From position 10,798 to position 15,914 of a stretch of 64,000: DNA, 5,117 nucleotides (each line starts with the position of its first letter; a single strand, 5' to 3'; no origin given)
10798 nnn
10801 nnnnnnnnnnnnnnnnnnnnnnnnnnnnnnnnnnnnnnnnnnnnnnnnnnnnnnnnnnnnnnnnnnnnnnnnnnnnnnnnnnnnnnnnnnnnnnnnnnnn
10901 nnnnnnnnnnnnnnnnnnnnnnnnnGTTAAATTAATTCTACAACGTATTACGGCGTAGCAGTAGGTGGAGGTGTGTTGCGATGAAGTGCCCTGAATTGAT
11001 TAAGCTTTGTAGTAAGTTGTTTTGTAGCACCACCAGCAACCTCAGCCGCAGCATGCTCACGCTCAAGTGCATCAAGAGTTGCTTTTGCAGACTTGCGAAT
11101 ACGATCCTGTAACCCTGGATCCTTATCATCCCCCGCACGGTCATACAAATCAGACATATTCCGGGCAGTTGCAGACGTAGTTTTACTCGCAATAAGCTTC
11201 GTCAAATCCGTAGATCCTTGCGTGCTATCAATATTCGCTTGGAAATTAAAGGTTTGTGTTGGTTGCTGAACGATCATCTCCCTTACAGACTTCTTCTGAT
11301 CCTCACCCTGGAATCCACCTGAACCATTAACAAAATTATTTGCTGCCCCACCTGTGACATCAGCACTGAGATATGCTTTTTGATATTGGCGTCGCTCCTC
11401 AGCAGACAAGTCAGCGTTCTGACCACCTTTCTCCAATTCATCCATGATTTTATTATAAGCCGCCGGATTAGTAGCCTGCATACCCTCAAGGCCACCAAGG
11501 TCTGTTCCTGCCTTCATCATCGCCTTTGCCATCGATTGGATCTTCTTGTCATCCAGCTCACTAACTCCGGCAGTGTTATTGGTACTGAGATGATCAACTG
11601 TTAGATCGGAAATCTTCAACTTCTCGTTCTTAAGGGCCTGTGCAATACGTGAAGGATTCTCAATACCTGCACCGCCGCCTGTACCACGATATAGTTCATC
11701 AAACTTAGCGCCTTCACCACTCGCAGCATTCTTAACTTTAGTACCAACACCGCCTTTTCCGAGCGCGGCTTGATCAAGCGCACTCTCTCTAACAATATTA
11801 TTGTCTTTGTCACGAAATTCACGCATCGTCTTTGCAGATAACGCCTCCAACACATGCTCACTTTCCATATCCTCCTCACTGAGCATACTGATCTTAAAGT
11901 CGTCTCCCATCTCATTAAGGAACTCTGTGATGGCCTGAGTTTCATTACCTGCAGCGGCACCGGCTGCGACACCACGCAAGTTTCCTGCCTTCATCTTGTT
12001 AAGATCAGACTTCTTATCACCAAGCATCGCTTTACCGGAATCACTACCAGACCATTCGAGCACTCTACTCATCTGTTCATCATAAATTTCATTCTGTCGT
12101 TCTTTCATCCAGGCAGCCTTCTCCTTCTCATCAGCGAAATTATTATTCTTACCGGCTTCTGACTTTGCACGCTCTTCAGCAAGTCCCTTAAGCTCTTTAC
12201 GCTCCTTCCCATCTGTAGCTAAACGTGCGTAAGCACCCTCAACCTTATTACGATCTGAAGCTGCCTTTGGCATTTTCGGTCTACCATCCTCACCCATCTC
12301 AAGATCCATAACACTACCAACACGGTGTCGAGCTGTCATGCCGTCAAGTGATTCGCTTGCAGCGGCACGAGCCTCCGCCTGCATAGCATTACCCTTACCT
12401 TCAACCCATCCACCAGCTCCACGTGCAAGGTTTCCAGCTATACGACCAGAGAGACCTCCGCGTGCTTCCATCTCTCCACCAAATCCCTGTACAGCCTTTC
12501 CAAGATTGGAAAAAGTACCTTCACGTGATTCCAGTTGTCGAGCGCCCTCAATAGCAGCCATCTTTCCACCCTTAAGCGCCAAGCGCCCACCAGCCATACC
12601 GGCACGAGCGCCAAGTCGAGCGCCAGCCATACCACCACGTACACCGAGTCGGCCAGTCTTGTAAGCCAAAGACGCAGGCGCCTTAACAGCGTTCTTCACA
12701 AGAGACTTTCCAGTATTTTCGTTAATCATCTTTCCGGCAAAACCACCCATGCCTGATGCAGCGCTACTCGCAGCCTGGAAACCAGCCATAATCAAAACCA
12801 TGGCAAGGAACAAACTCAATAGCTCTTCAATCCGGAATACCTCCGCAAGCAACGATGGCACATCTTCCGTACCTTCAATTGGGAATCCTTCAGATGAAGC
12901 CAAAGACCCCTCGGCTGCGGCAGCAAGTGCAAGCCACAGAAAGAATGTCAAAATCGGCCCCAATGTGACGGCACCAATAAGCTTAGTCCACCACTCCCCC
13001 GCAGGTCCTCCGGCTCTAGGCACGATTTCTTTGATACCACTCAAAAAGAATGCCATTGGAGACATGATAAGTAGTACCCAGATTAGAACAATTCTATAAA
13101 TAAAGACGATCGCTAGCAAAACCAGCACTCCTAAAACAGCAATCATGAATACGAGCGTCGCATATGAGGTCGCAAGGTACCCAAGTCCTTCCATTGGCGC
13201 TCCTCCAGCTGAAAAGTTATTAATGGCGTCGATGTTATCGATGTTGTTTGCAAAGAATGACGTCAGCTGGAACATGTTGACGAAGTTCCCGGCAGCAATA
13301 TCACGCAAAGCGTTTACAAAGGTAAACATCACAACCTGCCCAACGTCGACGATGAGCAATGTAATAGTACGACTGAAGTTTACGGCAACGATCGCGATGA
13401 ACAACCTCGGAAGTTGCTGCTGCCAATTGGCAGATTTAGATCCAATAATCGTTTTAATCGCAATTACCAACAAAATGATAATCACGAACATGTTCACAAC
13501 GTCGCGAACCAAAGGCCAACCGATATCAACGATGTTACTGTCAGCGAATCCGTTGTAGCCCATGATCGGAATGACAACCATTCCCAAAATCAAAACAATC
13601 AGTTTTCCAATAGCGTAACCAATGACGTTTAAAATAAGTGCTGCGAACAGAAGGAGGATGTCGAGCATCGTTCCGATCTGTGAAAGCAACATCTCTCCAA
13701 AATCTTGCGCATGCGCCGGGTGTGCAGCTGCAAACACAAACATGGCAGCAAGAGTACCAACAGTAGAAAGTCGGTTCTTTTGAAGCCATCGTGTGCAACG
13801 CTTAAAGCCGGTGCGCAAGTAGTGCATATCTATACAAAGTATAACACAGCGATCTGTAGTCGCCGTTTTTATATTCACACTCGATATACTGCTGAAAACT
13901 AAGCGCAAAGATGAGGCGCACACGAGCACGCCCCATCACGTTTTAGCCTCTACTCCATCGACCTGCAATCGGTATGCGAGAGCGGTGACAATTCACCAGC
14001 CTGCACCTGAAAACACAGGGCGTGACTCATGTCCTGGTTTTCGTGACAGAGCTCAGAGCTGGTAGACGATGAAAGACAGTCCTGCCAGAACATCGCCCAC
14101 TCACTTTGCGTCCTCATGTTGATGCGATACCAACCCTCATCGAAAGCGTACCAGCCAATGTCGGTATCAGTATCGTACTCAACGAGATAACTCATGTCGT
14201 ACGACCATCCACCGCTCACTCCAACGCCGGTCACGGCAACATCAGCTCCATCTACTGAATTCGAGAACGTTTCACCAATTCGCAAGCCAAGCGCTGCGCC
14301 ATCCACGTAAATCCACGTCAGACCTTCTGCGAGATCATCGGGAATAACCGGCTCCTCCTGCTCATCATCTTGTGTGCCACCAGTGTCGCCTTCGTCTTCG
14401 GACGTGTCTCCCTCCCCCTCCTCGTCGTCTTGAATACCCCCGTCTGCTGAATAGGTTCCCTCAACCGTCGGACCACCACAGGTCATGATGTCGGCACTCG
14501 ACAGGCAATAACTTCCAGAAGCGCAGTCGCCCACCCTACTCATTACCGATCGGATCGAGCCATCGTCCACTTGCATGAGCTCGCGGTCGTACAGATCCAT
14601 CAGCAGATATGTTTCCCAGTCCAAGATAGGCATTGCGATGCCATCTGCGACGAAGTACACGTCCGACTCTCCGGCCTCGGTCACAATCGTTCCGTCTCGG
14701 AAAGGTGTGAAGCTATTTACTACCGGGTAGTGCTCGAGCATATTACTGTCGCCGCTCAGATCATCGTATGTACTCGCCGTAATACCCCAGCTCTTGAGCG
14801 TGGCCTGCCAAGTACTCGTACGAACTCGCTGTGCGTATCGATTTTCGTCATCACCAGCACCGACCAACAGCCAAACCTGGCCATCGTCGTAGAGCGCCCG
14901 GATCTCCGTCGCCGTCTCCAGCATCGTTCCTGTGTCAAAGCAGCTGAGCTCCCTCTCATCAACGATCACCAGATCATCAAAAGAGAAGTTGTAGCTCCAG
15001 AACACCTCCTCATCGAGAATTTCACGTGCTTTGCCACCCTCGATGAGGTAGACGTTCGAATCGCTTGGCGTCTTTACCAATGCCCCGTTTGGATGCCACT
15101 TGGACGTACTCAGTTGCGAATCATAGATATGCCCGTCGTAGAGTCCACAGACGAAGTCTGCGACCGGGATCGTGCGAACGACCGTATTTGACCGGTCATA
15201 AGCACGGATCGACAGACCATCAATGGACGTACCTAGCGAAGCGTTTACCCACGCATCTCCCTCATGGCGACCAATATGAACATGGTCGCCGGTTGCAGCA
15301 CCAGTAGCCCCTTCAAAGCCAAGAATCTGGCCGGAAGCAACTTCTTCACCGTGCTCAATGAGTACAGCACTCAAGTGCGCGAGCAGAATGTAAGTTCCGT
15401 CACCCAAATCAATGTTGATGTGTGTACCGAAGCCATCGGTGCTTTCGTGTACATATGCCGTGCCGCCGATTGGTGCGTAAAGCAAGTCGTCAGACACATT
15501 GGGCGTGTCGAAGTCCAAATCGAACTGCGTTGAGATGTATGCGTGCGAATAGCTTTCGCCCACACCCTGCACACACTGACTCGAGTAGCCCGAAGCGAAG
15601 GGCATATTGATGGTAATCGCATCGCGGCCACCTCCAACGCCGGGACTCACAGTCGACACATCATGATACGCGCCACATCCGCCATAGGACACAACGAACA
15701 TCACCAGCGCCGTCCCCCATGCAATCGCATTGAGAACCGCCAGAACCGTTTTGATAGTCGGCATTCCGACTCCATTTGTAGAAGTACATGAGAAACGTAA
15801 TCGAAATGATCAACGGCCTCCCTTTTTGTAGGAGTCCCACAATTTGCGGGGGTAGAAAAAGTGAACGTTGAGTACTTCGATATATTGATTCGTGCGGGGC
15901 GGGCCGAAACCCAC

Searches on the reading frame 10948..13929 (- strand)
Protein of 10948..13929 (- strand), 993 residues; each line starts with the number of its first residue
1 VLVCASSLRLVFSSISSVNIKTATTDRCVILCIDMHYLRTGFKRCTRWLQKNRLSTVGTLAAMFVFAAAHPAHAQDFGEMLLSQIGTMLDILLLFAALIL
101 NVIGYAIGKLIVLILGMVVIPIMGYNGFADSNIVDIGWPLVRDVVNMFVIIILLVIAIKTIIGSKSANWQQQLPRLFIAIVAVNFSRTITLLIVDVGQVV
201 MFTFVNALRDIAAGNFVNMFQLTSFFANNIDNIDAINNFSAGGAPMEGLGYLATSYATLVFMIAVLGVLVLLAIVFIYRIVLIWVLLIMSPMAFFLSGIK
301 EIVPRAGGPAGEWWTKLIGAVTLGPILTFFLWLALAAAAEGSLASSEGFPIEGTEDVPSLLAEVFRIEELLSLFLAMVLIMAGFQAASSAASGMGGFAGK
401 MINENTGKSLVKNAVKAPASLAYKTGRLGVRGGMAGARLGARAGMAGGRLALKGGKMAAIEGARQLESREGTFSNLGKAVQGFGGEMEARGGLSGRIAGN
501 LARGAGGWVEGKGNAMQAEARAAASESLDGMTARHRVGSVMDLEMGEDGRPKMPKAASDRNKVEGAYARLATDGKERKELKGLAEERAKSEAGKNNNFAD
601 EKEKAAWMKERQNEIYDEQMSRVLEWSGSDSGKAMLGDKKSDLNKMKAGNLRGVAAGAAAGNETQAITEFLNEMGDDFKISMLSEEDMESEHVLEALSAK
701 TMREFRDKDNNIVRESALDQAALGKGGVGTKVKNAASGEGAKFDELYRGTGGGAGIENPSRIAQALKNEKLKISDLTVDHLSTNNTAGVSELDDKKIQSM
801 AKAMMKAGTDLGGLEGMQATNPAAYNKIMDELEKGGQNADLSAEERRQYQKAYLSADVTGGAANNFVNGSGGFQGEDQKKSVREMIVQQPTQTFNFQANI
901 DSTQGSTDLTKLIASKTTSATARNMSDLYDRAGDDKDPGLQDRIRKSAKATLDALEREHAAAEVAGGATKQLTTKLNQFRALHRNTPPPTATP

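Call 5: search_protein_families(library=pfam, proteins=[window:10948-13929:-], max_evalue=0.01)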
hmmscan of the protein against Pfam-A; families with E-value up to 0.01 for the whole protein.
window:10948-13929:- (993 aa): 0 families

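Call 55: search_protein_families(library=ncbifam, proteins=[window:10948-13827:-], max_evalue=0.01)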
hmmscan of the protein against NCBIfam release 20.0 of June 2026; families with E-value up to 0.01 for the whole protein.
window:10948-13827:- (959 aa): 0 families

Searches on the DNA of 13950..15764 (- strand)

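Call 28: search_rna_families(sources=[L070, L043, L045, L057, L058, L074, L007], threshold=gathering)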
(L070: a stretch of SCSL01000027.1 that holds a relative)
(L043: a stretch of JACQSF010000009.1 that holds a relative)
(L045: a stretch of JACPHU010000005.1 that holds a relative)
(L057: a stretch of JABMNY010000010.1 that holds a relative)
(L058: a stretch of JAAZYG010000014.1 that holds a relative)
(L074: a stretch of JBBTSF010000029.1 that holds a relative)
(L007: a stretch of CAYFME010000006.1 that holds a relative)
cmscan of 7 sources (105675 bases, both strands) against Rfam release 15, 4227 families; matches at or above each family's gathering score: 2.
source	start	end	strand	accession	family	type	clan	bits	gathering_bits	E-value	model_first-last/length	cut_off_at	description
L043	20603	20688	-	RF00005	tRNA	Gene; tRNA;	CL00001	61.8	29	9.4e-11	1-71/71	no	tRNA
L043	20718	20803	-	RF00005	tRNA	Gene; tRNA;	CL00001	58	29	1e-09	1-71/71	no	tRNA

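Call 95: search_rna_families(source=L045, start=9450, end=9900, threshold=evalue, max_evalue=1)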
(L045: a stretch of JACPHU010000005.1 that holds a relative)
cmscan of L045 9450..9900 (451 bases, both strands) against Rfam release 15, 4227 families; matches with E-value up to 1: 3.
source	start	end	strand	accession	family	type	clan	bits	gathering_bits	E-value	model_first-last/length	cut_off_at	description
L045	9559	9596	-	RF04347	Plastid-ccsA-ndhD-2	Cis-reg;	-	29.1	51.5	0.00091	1-53/53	no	Plastid-ccsA-ndhD-2 3UTR RNA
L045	9558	9595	+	RF04347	Plastid-ccsA-ndhD-2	Cis-reg;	-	27.1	51.5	0.003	1-53/53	no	Plastid-ccsA-ndhD-2 3UTR RNA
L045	9468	9611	-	RF00015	U4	Gene; snRNA; splicing;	CL00007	14.6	46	0.53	1-138/138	no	U4 spliceosomal RNA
